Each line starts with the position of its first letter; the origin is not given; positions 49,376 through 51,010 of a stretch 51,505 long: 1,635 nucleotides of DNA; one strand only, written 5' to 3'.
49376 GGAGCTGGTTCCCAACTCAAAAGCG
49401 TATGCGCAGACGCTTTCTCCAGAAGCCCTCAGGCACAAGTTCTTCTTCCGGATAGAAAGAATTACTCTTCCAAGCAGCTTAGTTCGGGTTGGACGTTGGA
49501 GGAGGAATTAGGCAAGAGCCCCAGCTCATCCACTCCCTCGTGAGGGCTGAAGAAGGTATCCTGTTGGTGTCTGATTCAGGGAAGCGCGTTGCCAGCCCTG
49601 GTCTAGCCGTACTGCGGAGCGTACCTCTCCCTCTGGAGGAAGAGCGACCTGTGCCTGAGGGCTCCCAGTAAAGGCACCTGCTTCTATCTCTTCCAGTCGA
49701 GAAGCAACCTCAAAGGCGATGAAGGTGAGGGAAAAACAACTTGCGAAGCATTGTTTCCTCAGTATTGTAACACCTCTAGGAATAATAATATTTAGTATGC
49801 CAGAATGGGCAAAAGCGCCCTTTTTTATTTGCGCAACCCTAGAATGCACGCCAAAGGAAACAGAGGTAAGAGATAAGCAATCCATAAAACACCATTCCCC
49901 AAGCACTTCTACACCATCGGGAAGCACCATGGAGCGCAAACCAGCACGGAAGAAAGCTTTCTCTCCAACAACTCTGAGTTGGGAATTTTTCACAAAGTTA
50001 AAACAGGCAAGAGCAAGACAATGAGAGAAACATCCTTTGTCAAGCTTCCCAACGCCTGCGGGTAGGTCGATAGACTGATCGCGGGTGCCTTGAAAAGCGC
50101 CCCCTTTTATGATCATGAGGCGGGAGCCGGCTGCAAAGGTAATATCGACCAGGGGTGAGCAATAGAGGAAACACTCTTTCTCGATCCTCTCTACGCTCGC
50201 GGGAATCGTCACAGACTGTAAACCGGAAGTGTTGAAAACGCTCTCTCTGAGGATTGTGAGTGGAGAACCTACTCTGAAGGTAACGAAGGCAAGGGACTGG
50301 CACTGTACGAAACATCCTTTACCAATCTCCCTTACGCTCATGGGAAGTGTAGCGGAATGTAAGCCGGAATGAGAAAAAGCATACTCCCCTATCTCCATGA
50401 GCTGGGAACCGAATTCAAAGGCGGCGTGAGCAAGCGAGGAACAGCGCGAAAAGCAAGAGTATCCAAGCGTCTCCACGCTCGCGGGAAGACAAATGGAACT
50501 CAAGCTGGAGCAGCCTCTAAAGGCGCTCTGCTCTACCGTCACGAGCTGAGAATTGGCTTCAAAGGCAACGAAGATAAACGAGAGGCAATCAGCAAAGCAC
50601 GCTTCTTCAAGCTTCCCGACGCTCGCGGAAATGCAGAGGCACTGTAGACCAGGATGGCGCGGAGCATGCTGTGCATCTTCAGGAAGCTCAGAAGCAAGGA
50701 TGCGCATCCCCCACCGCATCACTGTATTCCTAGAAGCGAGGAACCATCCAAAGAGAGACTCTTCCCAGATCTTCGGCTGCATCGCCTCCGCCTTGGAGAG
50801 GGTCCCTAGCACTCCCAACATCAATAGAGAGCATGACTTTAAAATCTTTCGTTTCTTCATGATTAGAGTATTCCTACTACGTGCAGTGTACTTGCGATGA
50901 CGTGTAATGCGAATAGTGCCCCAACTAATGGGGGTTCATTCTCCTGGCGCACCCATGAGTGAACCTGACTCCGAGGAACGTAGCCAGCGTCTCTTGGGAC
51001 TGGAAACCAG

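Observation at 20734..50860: Ten otherwise unrelated accessory ORFs share one N-terminal leader ending in a small residue plus Met; it is exactly 26 residues in all five complete LRR genes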

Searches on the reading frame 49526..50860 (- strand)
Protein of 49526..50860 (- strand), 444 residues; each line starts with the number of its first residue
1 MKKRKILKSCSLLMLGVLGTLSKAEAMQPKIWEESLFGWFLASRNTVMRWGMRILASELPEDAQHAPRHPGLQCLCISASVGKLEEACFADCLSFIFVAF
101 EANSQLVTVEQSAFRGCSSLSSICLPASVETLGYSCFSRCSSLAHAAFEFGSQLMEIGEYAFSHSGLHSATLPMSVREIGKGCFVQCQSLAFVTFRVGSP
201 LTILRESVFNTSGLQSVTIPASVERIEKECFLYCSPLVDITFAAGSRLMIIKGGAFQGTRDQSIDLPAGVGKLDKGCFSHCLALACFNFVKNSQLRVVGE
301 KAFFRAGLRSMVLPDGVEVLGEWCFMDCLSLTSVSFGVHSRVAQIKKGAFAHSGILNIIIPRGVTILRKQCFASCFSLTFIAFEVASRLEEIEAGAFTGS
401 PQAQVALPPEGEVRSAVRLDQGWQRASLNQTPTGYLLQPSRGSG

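Call 5: search_protein_families(library=pfam, proteins=[window:49526-50860:-], max_evalue=0.01)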
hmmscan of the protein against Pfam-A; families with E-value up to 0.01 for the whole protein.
window:49526-50860:- (444 aa): 2 families
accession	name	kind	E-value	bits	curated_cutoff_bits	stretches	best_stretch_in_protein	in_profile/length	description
PF13306.12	LRR_5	-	8.8e-85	281.4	27.7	4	156-283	2-125/127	BspA type Leucine rich repeat region (6 copies)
PF13855.12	LRR_8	-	0.0045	17.1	27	0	103-143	10-51/61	Leucine rich repeat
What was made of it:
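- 49526..50860 (-): LRR5, a BspA-type LRR protein. Leader at 50783-50860; Met27 codon at 50780-50782. Pfam LRR_5, E = 8.8e-85 (call 5).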

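Call 10: find_homologous_proteins(query=window:49526-50860:-, max_evalue=1e-10)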
Query window:49526-50860:- (444 aa): 1671 proteins with E <= 1e-10 among 8000 candidates; the best 120 are listed.
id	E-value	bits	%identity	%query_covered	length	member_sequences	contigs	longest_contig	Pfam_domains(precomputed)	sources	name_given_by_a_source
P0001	3.9e-95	337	39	93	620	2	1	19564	PF13306.13,PF13855.13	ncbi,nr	ncbi:MAG: leucine-rich repeat domain-containing protein [Holosporales bacterium]|nr:leucine-rich rep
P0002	1.9e-73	266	36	98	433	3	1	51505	PF13306.13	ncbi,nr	ncbi:MAG: leucine-rich repeat domain-containing protein [Holosporales bacterium]|nr:leucine-rich rep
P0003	2.1e-66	243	32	68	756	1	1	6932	PF13306.13,PF13855.13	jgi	jgi:hypothetical protein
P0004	6.2e-64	234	33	75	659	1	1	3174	PF13306.13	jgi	jgi:hypothetical protein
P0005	1.1e-61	227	34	76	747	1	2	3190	PF13306.13,PF13004.14,PF13855.13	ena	-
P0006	5.4e-55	205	34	74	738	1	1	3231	PF13306.13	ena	-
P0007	1.4e-54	204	34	62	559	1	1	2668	PF13306.13,PF13855.13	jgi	jgi:hypothetical protein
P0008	1.2e-53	201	31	65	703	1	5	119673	PF19190.7,PF13306.13,PF13004.14,PF13855.13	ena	-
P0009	1.1e-52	197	28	62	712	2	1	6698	PF13306.13,PF13855.13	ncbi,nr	ncbi:MAG: leucine-rich repeat domain-containing protein, partial [Oscillospiraceae bacterium]|nr:leu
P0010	9.5e-52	194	29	72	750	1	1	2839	PF13306.13,PF05725.19,PF13855.13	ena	-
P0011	7.5e-50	188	36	51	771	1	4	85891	PF13306.13,PF13855.13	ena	-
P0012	1.7e-49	187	28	77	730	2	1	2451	PF13306.13,PF13855.13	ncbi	-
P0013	1.4e-48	184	32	76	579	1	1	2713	PF13306.13,PF13855.13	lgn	-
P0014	2.2e-46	177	29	70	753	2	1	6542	PF19190.7,PF13306.13,PF13004.14,PF13855.13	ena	-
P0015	4.6e-46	176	31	68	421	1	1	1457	PF13306.13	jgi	jgi:hypothetical protein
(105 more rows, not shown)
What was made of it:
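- Closest known: BspA-type leucine-rich repeat surface proteins. Same: LRR1-5 and the 13 extra copies are clear members (calls 5, 10).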

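Call 12: find_encoding_contigs(protein=P0001, flank=10000, max_places=4)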
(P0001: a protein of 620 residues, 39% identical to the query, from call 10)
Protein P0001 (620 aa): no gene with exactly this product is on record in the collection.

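Call 13: find_related_loci(query=window:49526-50860:-, collection=genome_contigs, flank=10000)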
Query window:49526-50860:- (444 aa) in genome_contigs; peptide patterns used: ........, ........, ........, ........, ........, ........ (x = any residue, [..] = any of these).
159 stretches matched a pattern; 24 encode a relative of the query (tblastn E <= 1e-3); 24 distinct loci.
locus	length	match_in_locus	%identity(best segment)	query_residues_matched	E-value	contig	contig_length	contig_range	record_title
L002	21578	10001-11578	33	54-399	1e-31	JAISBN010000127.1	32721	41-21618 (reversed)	MAG: Treponema sp. isolate Gx481_bin22 k119_1635673, whole genome shotgun sequence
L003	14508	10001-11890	26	71-408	3e-24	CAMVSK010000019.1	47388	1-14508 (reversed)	MAG TPA_asm: uncultured Bacteroidales bacterium isolate SRR8387720_bin.21_metaWRAP_v1.3_MAG genome assembly, contig: ERZ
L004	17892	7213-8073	29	77-429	3e-21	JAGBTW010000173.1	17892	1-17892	MAG: Alistipes sp. isolate RGIG9442 Yak_Cecum-2__c934438, whole genome shotgun sequence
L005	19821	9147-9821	28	121-364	1e-16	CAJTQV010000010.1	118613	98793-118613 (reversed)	MAG TPA_asm: uncultured Muribaculaceae bacterium isolate MGBC108169 genome assembly, contig: MGBC108169.10, whole genome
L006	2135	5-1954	23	70-385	2e-15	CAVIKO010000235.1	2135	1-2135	bacterium isolate H07616-L1_cleanbin_000019 genome assembly, contig: Spades_H07616-L1_contig_30376, whole genome shotgun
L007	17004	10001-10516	30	84-413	9e-15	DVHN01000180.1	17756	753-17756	MAG TPA_asm: Candidatus Fimimorpha faecalis isolate ChiW13-3771 ChiW13__C150499_L17756_SRR5514886, whole genome shotgun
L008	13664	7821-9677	24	72-381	5e-14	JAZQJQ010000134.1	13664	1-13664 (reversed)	MAG: Eubacteriales bacterium isolate T1900044620_TS20190086.MAGScoT_cleanbin_000027 SGB_871_k141_1453493, whole genome s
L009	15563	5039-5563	30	158-334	5e-14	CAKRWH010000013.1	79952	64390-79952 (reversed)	MAG: uncultured Blautia sp. isolate REFINED_METABAT215_TOP10_CONTIGS_1500_ASSEMBLY_K77_MERGED__Hadza_MoBio_hadza-E-H_N_1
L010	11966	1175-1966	36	71-407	5e-14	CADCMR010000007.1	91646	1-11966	uncultured bacterium isolate RUG14783 genome assembly, contig: RUG14783_asm_7, whole genome shotgun sequence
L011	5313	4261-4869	28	72-336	5e-14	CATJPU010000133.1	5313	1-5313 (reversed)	MAG: uncultured Lachnospiraceae bacterium isolate iMGMC-378_1678881661 genome assembly, contig: MegahitA5_173334, whole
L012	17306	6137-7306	23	97-379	5e-13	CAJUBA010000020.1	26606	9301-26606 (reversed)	MAG TPA_asm: uncultured Christensenella sp. isolate MGBC118395 genome assembly, contig: MGBC118395.20, whole genome shot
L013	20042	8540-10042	24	39-399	1e-12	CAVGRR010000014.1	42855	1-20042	Eggerthellaceae bacterium isolate H07613-L1_cleanbin_000013 genome assembly, contig: Spades_H07613-L1_contig_276, whole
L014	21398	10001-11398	23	59-413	2e-12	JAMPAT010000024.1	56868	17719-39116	MAG: Bacteroidales bacterium isolate NALB_7813_8 Scaffold_#24__SCF_024___56868_bp, whole genome shotgun sequence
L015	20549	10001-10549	28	55-243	2e-11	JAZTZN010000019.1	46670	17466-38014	MAG: Muribaculaceae bacterium isolate T1900045324_YK20190013.MAGScoT_cleanbin_000003 SGB_6408_k141_174523, whole genome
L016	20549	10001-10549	28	55-243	2e-11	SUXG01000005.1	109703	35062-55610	MAG: Bacteroidales bacterium isolate SIG118 NODE_832_length_109703_cov_3.861192, whole genome shotgun sequence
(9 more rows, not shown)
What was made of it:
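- Tried and rejected: Species-representative genome scan with LRR5 (call 13).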

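Call 17: find_encoding_contigs(protein=P0004, flank=10000, max_places=4)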
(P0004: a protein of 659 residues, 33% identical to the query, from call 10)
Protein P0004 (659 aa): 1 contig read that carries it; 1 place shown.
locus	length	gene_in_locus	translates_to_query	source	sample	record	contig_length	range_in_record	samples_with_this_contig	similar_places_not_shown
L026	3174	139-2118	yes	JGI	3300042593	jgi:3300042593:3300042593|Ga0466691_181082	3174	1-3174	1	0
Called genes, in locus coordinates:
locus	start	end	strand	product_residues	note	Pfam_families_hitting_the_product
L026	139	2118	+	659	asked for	PF13306:LRR_5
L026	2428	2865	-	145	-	PF09361:Phasin_2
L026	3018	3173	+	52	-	?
